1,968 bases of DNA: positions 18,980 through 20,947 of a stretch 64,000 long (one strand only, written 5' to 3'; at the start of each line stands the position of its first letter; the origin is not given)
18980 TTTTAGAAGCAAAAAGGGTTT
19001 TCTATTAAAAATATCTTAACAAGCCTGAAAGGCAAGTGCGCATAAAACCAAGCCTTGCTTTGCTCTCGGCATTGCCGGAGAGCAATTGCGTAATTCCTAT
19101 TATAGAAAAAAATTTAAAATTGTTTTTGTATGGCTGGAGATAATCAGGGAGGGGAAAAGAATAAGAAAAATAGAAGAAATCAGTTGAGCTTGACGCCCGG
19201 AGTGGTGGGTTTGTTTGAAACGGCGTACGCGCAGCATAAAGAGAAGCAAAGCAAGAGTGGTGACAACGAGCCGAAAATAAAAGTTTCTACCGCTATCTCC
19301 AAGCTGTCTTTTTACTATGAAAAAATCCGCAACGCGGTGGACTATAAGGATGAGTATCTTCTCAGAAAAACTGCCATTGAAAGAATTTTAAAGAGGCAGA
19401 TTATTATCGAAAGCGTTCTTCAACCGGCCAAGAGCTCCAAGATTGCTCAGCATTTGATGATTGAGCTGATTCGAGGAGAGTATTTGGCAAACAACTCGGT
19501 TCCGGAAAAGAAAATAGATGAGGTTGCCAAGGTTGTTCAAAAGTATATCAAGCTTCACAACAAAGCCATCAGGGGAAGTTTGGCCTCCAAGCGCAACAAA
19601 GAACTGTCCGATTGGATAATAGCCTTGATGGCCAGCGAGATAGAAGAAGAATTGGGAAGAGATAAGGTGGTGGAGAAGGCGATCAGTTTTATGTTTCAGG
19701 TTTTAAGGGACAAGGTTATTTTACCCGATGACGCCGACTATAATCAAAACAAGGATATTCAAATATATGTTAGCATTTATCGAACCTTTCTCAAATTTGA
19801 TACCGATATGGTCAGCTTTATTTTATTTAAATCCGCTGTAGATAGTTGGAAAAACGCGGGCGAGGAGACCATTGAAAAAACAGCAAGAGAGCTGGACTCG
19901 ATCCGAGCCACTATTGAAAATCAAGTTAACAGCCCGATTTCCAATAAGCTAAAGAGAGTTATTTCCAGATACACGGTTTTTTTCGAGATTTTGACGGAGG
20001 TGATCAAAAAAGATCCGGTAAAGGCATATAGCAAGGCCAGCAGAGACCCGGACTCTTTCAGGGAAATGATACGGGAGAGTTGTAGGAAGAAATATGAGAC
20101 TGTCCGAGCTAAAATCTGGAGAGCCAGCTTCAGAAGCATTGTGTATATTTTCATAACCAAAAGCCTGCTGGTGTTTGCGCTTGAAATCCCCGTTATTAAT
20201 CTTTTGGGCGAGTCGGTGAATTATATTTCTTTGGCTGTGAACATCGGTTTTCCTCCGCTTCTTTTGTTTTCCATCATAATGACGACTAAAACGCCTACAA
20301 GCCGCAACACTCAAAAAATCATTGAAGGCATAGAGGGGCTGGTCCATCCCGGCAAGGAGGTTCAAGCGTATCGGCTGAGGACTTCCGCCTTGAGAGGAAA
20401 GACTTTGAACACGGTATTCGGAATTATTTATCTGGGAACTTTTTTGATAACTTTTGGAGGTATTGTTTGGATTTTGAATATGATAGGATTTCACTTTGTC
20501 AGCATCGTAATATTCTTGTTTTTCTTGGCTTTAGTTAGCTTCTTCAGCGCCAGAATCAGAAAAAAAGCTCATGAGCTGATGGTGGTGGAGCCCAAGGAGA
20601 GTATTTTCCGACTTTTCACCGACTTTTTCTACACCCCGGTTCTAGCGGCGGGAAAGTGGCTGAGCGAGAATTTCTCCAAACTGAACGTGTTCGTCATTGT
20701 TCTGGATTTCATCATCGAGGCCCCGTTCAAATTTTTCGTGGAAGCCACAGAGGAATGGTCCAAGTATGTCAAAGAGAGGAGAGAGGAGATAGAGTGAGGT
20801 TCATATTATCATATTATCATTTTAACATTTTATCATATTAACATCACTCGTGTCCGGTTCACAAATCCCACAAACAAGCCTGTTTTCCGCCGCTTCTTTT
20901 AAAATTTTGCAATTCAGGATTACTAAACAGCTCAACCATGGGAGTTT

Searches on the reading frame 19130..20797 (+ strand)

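Call 16: search_protein_families(library=pfam, proteins=[window:19130-20797:+], max_evalue=0.00001)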
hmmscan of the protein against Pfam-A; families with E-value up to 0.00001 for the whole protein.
window:19130-20797:+ (555 aa): 0 families

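Call 25: search_protein_families(library=ncbifam, proteins=[window:19130-20797:+], max_evalue=0.1)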
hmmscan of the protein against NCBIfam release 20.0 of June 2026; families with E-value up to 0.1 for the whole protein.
window:19130-20797:+ (555 aa): 1 family
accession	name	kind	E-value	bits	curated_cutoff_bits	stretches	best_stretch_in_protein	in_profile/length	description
NF006958.0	PRK09435.1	equivalog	0.019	14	329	1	122-196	242-314/333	methylmalonyl Co-A mutase-associated GTPase MeaB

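Call 75: search_protein_families(library=pfam, proteins=[window:19130-20797:+], max_evalue=0.01)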
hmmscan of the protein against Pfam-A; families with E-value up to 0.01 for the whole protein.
window:19130-20797:+ (555 aa): 0 families
